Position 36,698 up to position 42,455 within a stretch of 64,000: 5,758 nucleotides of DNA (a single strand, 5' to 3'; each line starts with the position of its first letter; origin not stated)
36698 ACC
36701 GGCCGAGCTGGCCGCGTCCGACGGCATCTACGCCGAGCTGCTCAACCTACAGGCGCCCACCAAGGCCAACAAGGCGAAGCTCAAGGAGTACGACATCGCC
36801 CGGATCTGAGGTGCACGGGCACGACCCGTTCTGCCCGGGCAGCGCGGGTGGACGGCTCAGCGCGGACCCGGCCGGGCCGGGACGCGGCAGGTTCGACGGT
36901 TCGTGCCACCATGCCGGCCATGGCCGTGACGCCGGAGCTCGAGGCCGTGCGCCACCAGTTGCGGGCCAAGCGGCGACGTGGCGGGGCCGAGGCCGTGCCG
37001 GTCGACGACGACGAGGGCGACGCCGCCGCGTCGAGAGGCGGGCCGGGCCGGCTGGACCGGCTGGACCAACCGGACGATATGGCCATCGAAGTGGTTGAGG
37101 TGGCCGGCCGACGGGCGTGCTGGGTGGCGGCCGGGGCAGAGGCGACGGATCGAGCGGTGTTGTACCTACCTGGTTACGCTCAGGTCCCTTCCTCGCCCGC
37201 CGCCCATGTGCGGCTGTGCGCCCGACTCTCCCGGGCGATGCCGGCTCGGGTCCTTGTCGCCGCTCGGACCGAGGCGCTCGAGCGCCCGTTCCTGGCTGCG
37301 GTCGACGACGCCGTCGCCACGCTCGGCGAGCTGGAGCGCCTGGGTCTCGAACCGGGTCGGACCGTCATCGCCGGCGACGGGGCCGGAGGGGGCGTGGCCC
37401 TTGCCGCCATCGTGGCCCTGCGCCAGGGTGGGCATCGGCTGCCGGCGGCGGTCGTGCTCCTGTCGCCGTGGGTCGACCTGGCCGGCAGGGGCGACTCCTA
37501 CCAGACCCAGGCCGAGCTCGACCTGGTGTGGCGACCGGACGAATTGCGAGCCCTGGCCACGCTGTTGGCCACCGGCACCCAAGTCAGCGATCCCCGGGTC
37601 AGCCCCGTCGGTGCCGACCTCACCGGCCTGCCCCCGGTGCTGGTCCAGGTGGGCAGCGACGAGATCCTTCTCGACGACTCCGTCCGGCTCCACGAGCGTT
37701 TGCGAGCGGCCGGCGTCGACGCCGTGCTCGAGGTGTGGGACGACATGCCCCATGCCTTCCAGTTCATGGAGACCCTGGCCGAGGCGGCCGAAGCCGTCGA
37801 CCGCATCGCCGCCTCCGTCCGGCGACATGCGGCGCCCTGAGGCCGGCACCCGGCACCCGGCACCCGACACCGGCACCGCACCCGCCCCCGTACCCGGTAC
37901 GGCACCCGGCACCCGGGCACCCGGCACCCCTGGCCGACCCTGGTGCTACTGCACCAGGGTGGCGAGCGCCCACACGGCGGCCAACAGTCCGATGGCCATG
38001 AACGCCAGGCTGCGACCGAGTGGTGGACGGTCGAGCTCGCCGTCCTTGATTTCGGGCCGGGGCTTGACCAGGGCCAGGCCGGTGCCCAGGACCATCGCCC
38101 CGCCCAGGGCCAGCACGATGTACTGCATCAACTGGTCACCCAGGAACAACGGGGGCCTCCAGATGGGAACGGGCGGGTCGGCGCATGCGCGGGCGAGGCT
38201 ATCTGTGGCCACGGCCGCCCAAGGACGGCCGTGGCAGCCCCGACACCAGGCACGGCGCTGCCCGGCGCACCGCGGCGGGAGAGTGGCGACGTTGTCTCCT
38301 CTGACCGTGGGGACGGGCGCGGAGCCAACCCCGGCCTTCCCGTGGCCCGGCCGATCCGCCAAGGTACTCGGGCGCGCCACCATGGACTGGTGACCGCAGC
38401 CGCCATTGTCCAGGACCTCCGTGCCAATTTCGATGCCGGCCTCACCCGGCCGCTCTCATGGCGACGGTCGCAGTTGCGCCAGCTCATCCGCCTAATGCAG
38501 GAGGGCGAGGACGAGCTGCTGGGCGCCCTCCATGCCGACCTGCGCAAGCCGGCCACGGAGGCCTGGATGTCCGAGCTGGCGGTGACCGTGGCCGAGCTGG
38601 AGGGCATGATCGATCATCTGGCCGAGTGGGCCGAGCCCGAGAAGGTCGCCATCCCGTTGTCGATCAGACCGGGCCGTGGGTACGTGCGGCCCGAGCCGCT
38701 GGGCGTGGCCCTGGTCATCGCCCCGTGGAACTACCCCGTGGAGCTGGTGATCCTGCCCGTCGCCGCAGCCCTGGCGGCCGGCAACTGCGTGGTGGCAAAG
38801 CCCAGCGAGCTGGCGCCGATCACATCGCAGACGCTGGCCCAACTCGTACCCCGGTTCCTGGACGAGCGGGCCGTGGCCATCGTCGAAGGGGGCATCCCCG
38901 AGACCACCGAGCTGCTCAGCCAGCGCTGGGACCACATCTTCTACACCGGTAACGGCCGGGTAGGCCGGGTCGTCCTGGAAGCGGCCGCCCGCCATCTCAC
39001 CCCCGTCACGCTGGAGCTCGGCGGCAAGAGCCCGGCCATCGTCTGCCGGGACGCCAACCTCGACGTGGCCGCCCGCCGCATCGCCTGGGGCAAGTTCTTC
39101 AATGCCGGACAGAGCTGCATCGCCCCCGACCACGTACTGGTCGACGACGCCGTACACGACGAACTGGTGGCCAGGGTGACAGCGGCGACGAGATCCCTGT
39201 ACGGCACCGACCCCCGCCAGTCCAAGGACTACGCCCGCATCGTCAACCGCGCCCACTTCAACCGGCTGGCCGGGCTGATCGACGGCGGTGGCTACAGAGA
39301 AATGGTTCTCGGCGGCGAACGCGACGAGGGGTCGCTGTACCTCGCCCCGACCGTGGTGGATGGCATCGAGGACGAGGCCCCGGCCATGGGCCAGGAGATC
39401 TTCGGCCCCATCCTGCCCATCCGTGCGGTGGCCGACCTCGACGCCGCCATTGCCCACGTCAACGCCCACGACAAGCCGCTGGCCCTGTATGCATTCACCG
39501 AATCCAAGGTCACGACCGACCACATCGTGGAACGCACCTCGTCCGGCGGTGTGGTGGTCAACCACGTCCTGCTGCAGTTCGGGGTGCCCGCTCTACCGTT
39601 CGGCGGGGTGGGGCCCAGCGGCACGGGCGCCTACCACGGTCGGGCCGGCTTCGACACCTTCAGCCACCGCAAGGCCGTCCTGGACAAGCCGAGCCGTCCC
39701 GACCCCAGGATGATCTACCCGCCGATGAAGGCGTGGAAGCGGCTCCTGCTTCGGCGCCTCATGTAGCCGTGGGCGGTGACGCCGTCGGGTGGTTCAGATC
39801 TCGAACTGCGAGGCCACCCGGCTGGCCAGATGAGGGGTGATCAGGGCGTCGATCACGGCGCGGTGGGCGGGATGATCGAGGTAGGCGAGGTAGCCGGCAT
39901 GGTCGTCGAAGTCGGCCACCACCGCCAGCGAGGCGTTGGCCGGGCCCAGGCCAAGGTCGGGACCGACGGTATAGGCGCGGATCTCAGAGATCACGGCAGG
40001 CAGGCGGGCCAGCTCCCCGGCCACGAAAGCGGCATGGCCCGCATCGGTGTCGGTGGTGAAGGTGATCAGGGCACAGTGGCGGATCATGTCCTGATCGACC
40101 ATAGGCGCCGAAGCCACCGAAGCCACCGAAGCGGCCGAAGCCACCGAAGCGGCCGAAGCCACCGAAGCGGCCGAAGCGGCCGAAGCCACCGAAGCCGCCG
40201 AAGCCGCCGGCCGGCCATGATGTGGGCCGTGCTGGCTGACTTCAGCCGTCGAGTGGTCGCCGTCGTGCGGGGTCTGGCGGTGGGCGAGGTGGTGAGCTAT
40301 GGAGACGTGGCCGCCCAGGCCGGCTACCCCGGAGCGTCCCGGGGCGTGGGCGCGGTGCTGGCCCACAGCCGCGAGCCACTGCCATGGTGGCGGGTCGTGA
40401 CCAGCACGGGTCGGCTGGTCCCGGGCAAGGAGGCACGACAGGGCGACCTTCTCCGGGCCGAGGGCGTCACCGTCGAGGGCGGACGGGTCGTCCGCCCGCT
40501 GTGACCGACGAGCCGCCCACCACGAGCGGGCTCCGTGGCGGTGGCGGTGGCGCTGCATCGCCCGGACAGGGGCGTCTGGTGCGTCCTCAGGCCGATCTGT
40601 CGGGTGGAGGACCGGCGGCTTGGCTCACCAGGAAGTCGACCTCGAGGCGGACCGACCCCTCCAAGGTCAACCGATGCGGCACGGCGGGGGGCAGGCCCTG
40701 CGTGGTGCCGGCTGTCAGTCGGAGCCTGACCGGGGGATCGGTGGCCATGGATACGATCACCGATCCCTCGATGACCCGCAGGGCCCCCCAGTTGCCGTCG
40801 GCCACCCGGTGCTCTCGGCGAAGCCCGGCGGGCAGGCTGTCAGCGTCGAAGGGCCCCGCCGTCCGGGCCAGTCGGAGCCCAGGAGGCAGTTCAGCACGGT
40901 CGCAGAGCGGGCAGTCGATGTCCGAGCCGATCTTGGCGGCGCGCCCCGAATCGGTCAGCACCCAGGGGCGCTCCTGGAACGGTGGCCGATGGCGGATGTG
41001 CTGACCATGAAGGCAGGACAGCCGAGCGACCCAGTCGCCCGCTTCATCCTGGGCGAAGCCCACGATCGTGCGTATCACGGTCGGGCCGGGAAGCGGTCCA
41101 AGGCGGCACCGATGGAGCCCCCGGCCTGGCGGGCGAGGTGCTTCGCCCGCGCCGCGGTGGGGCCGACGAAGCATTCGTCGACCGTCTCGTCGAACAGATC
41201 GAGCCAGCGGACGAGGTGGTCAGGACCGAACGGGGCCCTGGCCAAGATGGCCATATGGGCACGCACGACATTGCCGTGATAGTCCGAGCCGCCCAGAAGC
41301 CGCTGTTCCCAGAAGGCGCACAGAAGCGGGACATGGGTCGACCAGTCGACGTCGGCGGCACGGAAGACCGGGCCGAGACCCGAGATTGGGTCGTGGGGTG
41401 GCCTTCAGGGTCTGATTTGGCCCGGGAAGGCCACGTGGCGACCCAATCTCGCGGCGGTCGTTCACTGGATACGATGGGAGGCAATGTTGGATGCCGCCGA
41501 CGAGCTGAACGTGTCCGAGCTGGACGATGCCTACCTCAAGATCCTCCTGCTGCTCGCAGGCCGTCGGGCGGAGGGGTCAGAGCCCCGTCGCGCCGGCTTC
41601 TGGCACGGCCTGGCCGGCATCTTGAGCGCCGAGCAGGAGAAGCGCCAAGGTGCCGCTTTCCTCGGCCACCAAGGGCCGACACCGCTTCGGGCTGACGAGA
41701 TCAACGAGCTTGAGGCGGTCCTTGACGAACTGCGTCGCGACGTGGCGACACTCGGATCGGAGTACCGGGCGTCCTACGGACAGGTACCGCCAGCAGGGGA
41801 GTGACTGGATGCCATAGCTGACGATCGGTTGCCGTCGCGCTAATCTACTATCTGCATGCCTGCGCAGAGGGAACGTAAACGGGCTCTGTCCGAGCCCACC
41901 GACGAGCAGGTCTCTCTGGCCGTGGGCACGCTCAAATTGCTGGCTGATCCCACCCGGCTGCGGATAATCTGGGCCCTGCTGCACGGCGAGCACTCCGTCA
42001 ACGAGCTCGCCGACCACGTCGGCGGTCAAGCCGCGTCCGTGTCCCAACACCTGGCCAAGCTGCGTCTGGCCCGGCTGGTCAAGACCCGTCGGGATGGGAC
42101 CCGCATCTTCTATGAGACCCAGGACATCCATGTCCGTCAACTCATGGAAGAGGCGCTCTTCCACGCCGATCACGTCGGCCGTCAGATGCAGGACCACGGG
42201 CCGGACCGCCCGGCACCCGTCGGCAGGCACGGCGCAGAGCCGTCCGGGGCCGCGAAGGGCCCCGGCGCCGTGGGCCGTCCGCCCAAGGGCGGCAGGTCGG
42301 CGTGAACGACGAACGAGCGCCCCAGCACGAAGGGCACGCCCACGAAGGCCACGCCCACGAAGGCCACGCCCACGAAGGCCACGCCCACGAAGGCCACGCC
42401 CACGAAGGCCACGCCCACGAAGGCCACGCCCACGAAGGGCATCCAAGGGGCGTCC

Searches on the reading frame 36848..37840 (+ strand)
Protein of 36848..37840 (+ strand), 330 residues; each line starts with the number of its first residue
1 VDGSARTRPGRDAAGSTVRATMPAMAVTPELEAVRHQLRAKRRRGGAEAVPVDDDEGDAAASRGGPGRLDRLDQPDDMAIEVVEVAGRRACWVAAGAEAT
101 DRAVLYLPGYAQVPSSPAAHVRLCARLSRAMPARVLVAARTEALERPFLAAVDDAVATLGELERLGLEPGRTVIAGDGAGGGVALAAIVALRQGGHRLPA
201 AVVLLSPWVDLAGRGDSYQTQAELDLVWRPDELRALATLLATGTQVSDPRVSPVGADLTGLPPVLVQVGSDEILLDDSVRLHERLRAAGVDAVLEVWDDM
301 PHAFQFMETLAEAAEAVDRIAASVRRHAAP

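Call 49: search_protein_families(library=pfam, proteins=[window:36848-37840:+], max_evalue=0.0001)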
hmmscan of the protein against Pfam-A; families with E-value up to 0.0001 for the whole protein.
window:36848-37840:+ (330 aa): 1 family
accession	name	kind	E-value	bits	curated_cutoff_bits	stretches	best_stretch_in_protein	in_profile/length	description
PF07859.19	Abhydrolase_3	-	3.5e-38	131.9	25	1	106-305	3-209/210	alpha/beta hydrolase fold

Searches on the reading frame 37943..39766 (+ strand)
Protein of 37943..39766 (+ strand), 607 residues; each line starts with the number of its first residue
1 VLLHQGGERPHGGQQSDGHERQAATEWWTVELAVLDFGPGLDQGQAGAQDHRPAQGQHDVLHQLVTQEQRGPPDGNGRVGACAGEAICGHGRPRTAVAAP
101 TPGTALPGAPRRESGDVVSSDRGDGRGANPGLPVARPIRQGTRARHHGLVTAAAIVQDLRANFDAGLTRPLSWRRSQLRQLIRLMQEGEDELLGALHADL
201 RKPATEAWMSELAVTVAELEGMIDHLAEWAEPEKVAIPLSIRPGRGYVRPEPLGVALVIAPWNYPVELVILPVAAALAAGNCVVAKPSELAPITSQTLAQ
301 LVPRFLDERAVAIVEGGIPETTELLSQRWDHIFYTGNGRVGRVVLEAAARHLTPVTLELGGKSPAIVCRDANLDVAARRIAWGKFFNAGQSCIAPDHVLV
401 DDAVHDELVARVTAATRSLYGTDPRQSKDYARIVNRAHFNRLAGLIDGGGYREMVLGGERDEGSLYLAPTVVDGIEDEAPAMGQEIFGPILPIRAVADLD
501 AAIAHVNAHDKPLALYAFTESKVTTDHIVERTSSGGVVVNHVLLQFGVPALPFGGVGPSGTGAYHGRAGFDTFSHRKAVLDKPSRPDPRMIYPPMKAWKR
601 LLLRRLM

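Call 49: search_protein_families(library=pfam, proteins=[window:37943-39766:+], max_evalue=0.0001)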
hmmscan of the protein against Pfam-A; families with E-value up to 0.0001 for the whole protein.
window:37943-39766:+ (607 aa): 2 families
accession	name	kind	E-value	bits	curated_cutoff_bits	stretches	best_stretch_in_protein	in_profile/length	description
PF00171.27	Aldedh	-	1.6e-88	297.7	23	1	153-579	32-461/461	Aldehyde dehydrogenase family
PF05893.19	LuxC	-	5.5e-06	26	21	1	246-432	82-275/401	Acyl-CoA reductase (LuxC)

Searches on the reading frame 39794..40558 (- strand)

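Call 49: search_protein_families(library=pfam, proteins=[window:39794-40558:-], max_evalue=0.0001)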
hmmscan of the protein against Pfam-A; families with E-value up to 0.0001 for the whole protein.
window:39794-40558:- (254 aa): 1 family
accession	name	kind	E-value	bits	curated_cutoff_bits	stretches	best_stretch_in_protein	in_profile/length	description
PF07876.18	Dabb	-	1.6e-12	48.3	25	1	159-253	1-95/96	Stress responsive A/B Barrel Domain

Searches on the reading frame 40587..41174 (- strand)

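Call 49: search_protein_families(library=pfam, proteins=[window:40587-41174:-], max_evalue=0.0001)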
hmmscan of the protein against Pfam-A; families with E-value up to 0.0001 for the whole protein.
window:40587-41174:- (195 aa): 2 families
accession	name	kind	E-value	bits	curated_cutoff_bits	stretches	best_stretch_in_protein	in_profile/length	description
PF12088.13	DUF3565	-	3.6e-26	91.3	25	1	38-94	1-57/58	Protein of unknown function (DUF3565)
PF09313.17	DUF1971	-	1.6e-09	38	23.1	1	109-178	6-79/80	Domain of unknown function (DUF1971)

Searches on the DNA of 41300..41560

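Call 84: search_rna_families(source=window, start=41300, end=41560, threshold=evalue, max_evalue=1)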
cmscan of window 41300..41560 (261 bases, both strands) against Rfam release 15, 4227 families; matches with E-value up to 1: 1.
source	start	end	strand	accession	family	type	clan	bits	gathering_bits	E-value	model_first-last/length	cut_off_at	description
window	41369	41461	+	RF00877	mir-592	Gene; miRNA;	-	25.1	67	0.0023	1-88/88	no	mir-592 microRNA precursor family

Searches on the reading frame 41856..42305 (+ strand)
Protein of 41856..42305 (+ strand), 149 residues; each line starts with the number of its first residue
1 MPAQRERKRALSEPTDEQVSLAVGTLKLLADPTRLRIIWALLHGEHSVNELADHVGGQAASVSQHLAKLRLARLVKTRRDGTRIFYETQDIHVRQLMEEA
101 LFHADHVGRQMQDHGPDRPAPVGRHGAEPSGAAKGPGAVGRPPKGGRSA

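Call 49: search_protein_families(library=pfam, proteins=[window:41856-42305:+], max_evalue=0.0001)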
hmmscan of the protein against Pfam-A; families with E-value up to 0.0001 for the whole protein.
window:41856-42305:+ (149 aa): 3 families
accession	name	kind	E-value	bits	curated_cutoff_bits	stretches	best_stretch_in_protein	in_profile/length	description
PF01022.26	HTH_5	-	5.5e-12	45.8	22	1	31-76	1-46/47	Bacterial regulatory protein, arsR family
PF12840.13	HTH_20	-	1e-10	41.9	27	1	29-78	1-51/51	Helix-turn-helix domain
PF12802.13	MarR_2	-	6.5e-05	23.4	27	0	32-81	5-56/61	MarR family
